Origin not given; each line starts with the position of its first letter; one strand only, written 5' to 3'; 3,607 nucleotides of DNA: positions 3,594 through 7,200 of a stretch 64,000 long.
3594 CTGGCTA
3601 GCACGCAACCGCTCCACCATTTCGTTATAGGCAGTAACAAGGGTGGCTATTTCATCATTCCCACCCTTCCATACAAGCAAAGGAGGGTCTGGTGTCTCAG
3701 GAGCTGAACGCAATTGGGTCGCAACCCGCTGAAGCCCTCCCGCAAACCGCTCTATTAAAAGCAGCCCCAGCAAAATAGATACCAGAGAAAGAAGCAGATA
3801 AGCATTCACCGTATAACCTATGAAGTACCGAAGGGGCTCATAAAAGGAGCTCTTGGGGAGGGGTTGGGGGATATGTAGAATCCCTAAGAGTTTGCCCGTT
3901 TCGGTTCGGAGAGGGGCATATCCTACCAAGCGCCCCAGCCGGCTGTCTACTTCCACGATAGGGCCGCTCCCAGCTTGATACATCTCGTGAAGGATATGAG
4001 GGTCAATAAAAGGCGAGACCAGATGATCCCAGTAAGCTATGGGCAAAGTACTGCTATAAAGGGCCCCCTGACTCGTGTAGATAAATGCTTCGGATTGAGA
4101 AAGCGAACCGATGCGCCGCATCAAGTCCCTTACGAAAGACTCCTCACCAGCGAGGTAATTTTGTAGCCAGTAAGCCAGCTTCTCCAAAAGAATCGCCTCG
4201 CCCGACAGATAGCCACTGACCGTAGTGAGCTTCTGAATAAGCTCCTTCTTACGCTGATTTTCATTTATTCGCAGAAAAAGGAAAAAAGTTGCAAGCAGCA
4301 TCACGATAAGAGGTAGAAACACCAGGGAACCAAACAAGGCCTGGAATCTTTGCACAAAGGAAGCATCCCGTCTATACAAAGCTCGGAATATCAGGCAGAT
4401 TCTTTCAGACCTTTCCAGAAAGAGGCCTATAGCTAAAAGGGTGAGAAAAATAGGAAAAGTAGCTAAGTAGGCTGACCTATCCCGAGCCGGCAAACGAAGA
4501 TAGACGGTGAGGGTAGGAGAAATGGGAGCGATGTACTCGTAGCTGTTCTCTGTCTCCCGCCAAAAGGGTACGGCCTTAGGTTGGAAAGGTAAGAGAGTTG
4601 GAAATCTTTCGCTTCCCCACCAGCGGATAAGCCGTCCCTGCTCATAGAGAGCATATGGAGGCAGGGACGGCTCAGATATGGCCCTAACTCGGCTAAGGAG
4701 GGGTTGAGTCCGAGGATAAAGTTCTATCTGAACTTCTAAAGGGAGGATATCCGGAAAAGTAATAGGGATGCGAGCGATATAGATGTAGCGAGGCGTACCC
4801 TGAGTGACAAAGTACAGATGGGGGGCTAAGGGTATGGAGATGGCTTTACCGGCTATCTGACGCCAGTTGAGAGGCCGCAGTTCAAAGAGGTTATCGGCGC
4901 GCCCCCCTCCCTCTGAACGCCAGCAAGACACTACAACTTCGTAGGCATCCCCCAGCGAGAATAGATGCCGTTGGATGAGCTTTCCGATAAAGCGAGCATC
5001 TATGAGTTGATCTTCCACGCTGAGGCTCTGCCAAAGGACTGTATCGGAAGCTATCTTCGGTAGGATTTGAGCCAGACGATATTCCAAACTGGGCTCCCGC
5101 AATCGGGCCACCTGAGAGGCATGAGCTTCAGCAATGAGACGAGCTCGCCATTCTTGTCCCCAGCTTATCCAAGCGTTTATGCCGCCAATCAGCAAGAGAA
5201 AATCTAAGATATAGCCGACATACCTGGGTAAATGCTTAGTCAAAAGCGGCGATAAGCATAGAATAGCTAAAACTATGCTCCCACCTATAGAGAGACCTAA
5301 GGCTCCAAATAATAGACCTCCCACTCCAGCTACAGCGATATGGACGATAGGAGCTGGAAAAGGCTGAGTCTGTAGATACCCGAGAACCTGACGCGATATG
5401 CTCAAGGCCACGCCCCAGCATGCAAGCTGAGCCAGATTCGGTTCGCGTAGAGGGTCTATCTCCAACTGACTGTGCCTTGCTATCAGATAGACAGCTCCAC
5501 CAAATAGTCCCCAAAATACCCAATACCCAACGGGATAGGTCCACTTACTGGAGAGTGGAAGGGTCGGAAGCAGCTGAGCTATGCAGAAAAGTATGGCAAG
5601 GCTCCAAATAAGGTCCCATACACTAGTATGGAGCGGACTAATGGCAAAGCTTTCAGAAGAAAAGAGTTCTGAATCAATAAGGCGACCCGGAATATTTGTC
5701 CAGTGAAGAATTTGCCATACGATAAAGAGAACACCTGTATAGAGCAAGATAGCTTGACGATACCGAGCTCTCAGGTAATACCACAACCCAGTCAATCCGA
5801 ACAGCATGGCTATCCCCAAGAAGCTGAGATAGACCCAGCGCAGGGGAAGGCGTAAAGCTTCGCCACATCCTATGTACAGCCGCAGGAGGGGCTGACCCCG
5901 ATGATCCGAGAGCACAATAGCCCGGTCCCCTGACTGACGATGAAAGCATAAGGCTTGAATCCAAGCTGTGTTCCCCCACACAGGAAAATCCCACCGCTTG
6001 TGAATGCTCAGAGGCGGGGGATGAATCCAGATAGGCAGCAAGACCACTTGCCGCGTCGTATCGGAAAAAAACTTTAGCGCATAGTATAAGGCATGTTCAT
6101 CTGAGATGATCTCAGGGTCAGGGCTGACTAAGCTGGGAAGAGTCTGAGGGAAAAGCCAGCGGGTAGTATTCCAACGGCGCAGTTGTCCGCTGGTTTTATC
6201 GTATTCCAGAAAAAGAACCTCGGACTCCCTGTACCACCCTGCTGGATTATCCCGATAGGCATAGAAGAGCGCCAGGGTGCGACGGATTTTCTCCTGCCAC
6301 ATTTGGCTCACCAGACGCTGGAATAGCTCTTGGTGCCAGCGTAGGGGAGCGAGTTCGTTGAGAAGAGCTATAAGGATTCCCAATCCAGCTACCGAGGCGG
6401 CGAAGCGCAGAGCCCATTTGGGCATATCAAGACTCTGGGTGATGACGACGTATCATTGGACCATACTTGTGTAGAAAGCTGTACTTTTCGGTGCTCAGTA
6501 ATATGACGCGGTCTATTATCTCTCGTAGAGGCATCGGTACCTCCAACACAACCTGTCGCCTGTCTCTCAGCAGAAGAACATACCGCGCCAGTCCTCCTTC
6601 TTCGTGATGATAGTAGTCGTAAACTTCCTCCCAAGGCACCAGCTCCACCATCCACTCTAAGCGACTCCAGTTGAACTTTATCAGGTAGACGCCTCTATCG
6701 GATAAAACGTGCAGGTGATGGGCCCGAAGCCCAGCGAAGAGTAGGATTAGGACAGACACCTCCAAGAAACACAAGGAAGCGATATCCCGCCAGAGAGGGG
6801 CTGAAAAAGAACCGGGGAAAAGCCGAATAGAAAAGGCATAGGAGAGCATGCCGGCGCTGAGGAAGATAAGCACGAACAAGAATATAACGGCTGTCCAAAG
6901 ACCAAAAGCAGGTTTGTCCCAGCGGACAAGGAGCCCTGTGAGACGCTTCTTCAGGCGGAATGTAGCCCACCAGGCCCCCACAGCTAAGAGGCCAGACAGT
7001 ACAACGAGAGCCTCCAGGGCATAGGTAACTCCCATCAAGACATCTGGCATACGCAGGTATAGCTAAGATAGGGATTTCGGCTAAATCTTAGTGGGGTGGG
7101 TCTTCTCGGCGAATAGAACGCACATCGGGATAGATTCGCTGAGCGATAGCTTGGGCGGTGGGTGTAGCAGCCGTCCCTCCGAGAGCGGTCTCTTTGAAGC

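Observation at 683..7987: Five-gene minus-strand operon: orphan SdaAA, unknown 4-TM protein, giant multi-sensor histidine kinase, unknown secreted protein, and TatC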

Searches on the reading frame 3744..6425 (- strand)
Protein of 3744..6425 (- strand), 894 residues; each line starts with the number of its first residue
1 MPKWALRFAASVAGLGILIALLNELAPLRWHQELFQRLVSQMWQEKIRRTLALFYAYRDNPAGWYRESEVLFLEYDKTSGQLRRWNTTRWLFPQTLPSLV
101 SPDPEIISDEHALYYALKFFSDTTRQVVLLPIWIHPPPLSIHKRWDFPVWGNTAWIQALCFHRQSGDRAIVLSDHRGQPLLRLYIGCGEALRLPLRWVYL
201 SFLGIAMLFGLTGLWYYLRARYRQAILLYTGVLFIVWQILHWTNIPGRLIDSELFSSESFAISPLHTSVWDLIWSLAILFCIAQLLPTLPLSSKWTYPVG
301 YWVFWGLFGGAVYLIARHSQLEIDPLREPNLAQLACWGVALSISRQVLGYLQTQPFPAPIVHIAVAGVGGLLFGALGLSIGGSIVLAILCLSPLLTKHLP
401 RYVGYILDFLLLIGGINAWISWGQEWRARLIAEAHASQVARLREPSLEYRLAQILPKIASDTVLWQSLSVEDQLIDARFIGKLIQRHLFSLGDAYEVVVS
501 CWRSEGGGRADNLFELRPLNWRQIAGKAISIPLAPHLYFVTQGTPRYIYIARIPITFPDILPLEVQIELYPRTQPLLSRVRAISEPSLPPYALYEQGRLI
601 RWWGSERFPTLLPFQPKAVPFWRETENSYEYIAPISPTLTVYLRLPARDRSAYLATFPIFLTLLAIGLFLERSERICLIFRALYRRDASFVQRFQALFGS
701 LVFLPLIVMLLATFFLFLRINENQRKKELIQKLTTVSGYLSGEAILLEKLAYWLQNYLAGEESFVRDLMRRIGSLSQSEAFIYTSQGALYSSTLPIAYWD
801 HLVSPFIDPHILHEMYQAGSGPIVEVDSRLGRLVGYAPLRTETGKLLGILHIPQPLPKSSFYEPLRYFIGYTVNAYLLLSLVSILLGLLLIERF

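Call 17: find_homologous_proteins(query=window:3744-6425:-, max_evalue=0.001)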
Query seq(894 aa) (894 aa): 13 proteins with E <= 0.001 among 8000 candidates.
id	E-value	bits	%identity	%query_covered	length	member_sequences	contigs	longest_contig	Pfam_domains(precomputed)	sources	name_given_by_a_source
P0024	0.0e+0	2029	100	100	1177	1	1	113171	PF02518.32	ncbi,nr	ncbi:MAG: ATP-binding protein [Bacteroidia bacterium]|nr:ATP-binding protein [Bacteroidia bacterium]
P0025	0.0e+0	1326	66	100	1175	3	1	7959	PF02518.32,PF00512.32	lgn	-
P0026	0.0e+0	1308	65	100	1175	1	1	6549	PF02518.32,PF00512.32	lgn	-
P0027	0.0e+0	1262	63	100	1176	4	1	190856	PF02518.32,PF00512.32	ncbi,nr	ncbi:MAG: HAMP domain-containing histidine kinase [Bacteroidia bacterium]|nr:HAMP domain-containing 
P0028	0.0e+0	1228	61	100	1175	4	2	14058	PF02518.32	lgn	-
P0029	0.0e+0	1224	60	100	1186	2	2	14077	PF02518.32,PF00512.32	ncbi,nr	ncbi:MAG: HAMP domain-containing histidine kinase [Bacteroidia bacterium]|nr:HAMP domain-containing 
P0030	0.0e+0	1172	59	100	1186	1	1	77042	PF02518.32,PF00512.32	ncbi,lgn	ncbi:MAG: HAMP domain-containing sensor histidine kinase [Bacteroidia bacterium]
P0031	0.0e+0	1141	59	100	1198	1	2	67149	PF02518.32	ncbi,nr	ncbi:MAG: HAMP domain-containing sensor histidine kinase [Bacteroidia bacterium]|nr:HAMP domain-cont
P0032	0.0e+0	1055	54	100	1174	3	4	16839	PF02518.32,PF00512.32,PF14501.13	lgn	-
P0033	4.0e-263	894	50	99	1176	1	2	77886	PF02518.32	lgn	-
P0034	1.1e-246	839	46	98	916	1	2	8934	-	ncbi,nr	ncbi:MAG: hypothetical protein RMJ66_05935, partial [Bacteroidia bacterium]|nr:hypothetical protein 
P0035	7.8e-232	790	45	100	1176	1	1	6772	PF02518.32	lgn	-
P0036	2.4e-226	772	44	100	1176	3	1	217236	PF02518.32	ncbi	ncbi:MAG: HAMP domain-containing sensor histidine kinase [Bacteroidia bacterium]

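Call 18: find_encoding_contigs(protein=P0036, flank=8000, max_places=2)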
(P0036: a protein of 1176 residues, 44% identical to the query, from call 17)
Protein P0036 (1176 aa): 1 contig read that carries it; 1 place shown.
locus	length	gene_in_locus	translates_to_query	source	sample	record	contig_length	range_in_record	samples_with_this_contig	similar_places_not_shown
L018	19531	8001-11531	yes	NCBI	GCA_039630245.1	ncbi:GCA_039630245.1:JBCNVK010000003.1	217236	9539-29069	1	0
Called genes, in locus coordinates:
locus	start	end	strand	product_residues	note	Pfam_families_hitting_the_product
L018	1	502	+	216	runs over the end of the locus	PF14681:UPRTase, PF00156:Pribosyltran (weak)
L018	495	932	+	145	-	-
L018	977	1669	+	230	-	PF13489:Methyltransf_23, PF13649:Methyltransf_25 (faint)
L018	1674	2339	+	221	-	PF00293:NUDIX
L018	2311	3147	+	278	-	PF00809:Pterin_bind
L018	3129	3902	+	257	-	PF02457:DAC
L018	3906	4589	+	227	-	PF00106:adh_short, PF01370:Epimerase (weak), PF08659:KR, PF13561:adh_short_C2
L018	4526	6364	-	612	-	PF00884:Sulfatase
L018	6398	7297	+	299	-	PF03313:SDH_alpha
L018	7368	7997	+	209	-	-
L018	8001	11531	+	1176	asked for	PF02518:HATPase_c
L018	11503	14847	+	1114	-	-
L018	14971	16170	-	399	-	-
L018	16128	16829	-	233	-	PF03309:Pan_kinase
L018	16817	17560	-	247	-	PF03099:BPL_LplA_LipB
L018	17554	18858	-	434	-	PF01464:SLT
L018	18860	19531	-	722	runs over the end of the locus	PF00270:DEAD, PF04851:ResIII (weak), PF00271:Helicase_C, PF16124:RecQ_Zn_bind, PF09382:RQC, PF00570:HRDC, PF21220:RecQ-1-like_HTH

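Call 19: find_encoding_contigs(protein=P0033, flank=8000, max_places=2)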
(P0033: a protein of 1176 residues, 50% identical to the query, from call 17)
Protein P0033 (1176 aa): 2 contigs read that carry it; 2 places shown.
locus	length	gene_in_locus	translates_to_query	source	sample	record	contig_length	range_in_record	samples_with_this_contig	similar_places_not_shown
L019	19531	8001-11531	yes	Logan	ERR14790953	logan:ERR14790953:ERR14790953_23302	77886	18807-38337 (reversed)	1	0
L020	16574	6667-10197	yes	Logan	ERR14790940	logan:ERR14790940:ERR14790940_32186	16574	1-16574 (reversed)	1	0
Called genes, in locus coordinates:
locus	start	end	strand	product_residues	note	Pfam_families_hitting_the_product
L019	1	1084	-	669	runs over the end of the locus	PF06580:His_kinase, PF02518:HATPase_c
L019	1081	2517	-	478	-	PF00224:PK, PF02887:PK_C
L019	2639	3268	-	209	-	PF07920:DUF1684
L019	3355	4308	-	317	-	PF02219:MTHFR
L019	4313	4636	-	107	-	-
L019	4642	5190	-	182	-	PF02622:DUF179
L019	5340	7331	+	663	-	PF00270:DEAD (faint), PF04851:ResIII, PF17757:UvrB_inter, PF27431:UvrB_3rd, PF00271:Helicase_C, PF12344:UvrB, PF02151:UVR (weak)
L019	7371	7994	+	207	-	-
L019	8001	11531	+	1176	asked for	PF02518:HATPase_c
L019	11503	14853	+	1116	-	-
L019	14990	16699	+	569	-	PF13667:ThiC-associated, PF01964:ThiC_Rad_SAM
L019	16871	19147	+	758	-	PF01433:Peptidase_M1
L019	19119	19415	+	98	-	-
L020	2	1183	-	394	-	?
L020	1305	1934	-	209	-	PF07920:DUF1684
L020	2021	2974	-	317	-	PF02219:MTHFR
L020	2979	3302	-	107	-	-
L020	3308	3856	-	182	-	PF02622:DUF179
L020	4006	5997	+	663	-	PF00270:DEAD (faint), PF04851:ResIII, PF17757:UvrB_inter, PF27431:UvrB_3rd, PF00271:Helicase_C, PF12344:UvrB, PF02151:UVR (weak)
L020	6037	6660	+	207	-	-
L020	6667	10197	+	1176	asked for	PF02518:HATPase_c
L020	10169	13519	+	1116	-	-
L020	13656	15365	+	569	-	PF13667:ThiC-associated, PF01964:ThiC_Rad_SAM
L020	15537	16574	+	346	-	?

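Call 20: find_encoding_contigs(protein=P0031, flank=8000, max_places=2)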
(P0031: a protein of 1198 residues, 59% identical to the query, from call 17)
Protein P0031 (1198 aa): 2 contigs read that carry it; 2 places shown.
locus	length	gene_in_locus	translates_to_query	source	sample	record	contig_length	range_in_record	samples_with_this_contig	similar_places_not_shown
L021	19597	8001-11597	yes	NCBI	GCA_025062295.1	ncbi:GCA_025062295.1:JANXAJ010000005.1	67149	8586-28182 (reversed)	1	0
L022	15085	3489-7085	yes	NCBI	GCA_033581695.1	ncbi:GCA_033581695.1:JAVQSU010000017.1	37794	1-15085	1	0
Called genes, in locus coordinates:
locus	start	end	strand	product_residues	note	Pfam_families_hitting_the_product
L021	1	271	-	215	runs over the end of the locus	-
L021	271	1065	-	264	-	PF01790:LGT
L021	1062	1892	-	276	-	PF12146:Hydrolase_4, PF00561:Abhydrolase_1, PF12697:Abhydrolase_6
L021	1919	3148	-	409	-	PF12704:MacB_PCD, PF02687:FtsX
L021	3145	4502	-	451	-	PF02844:GARS_N, PF01071:GARS_A, PF02786:CPSase_L_D2, PF02843:GARS_C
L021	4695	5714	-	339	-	PF03435:Sacchrp_dh_NADP (weak)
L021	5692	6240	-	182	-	-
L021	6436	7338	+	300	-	PF03313:SDH_alpha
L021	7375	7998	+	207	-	-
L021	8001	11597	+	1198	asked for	PF02518:HATPase_c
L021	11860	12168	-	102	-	-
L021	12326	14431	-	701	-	PF17191:RecG_wedge, PF00270:DEAD, PF04851:ResIII, PF00271:Helicase_C, PF22590:Cas3-like_C_2 (faint), PF19833:RecG_dom3_C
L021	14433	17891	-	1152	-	-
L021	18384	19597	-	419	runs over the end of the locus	PF17116:T9SS_plug_1st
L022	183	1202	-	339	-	PF03435:Sacchrp_dh_NADP (weak)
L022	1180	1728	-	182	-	-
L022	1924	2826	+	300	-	PF03313:SDH_alpha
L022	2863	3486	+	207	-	-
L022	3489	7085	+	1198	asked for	PF02518:HATPase_c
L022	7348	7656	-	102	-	-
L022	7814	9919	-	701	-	PF17191:RecG_wedge, PF00270:DEAD, PF04851:ResIII, PF00271:Helicase_C, PF22590:Cas3-like_C_2 (faint), PF19833:RecG_dom3_C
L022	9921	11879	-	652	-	PF13895:Ig_2 (faint), PF19081:Ig_7 (faint), PF06832:BiPBP_C (faint), PF00801:PKD, PF18911:PKD_4, PF00801:PKD (weak), PF18911:PKD_4 (weak), PF18962:Por_Secre_tail (weak)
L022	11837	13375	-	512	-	-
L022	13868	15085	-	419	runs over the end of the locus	PF17116:T9SS_plug_1st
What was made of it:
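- On Two-component sensor histidine kinase (HisKA class): No Response_reg gene is listed within 8 kb of the kinase in L018-L022 (calls 18-20).
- In L018-L020 the kinase is followed by an unrelated 1114-1116-aa gene, and in L021-L022 by nothing on its strand (calls 18-20).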

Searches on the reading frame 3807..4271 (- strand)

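Call 62: search_protein_families(library=pfam, proteins=[window:3807-4271:-], max_evalue=10)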
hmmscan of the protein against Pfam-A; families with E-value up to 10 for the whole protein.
window:3807-4271:- (155 aa): 1 family
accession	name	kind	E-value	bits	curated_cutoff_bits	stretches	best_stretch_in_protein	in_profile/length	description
PF09866.14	DUF2093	-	0.21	11.4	25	1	23-35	13-25/42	Uncharacterized protein conserved in bacteria (DUF2093)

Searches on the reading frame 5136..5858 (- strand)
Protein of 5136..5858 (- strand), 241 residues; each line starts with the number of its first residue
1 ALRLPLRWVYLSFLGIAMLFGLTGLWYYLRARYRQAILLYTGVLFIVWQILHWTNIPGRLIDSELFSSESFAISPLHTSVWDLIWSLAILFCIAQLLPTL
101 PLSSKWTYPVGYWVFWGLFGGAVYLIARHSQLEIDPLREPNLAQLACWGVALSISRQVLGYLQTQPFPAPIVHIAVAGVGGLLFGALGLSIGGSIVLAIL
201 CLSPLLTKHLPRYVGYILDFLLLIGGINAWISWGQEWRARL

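Call 62: search_protein_families(library=pfam, proteins=[window:5136-5858:-], max_evalue=10)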
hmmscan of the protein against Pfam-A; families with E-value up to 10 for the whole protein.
window:5136-5858:- (241 aa): 1 family
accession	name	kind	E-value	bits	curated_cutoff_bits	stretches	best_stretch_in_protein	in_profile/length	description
PF20721.2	C19orf12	-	0.48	10.7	30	1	172-195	48-71/163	C19orf12-like protein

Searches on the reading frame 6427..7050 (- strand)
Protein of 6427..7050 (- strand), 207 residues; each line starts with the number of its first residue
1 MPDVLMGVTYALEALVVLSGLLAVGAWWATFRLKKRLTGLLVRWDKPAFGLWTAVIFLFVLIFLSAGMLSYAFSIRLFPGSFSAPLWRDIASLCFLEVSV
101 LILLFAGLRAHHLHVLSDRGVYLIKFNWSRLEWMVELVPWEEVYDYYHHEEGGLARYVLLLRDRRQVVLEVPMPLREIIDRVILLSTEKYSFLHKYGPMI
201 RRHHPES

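Call 3: search_protein_families(library=pfam, proteins=[window:6427-7050:-], max_evalue=0.01)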
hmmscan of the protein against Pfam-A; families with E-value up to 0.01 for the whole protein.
window:6427-7050:- (207 aa): 0 families

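Call 4: search_protein_families(library=ncbifam, proteins=[window:6427-7050:-], max_evalue=0.01)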
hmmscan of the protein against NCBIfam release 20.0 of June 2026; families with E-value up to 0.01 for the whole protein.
window:6427-7050:- (207 aa): 0 families

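Call 25: find_homologous_proteins(query=window:6427-7050:-, max_evalue=0.001)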
Query window:6427-7050:- (207 aa): 12 proteins with E <= 0.001 among 1229 candidates.
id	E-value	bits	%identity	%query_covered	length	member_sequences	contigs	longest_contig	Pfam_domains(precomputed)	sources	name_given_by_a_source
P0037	1.1e-132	458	100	100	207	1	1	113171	-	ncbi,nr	ncbi:MAG: hypothetical protein N3E49_07345 [Bacteroidia bacterium]|nr:hypothetical protein [Bacteroi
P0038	3.7e-94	332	71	100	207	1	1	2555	-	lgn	-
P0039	1.0e-90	321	66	100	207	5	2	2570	-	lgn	-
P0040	1.0e-89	318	68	100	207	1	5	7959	-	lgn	-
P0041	2.6e-88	313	63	100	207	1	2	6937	-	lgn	-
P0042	7.7e-87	308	64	100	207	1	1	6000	-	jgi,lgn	-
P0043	7.8e-87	308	64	100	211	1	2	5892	-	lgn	-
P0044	1.7e-75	271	61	100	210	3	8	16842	-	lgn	-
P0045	4.5e-75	270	58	100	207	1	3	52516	-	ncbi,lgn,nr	ncbi:MAG: hypothetical protein NZZ60_07550 [Bacteroidia bacterium]|nr:hypothetical protein [Bacteroi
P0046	5.9e-73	263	57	100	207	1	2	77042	-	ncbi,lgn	ncbi:MAG: hypothetical protein ABDH66_04040 [Bacteroidia bacterium]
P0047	2.4e-68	248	53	100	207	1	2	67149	-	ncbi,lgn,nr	ncbi:MAG: hypothetical protein RMK19_08110 [Bacteroidia bacterium]|nr:hypothetical protein [Bacteroi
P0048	6.1e-54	201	49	98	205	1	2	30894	-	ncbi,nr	ncbi:MAG: hypothetical protein NZ580_05835 [Bacteroidia bacterium]|nr:hypothetical protein [Bacteroi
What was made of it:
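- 6427..7050 (-): U207, a 207-aa membrane protein with three predicted TMs (about 4-33, 51-69, 90-108) and a conserved cytoplasmic C-terminal domain of about 95 aa. It is the candidate accessory partner of the kinase. Only 12 homologues were found, all in the same clade (call 25).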

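Call 62: search_protein_families(library=pfam, proteins=[window:6427-7050:-], max_evalue=10)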
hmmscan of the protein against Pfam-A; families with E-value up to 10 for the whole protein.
window:6427-7050:- (207 aa): 1 family
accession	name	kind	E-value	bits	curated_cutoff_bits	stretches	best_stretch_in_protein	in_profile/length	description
PF19529.4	DUF6057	-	2.4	7.4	29.8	1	9-126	119-219/569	Family of unknown function (DUF6057)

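Call 75: search_solved_structures(query=A7, max_evalue=10)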
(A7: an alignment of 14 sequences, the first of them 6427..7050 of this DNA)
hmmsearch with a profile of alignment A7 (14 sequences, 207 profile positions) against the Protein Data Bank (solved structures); distinct sequences matched with E-value up to 10: 0.
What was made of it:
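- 6427..7050 (-): No Pfam, NCBIfam or PDB match (calls 3, 4, 62, 75).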

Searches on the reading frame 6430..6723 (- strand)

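Call 62: search_protein_families(library=pfam, proteins=[window:6430-6723:-], max_evalue=10)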
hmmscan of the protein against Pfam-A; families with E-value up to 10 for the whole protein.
window:6430-6723:- (98 aa): 1 family
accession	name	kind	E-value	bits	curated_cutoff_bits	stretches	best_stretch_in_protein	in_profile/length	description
PF24278.2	HVO_0513_N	-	0.13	12.2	29.8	1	35-67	62-94/134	HVO_0513, N-terminal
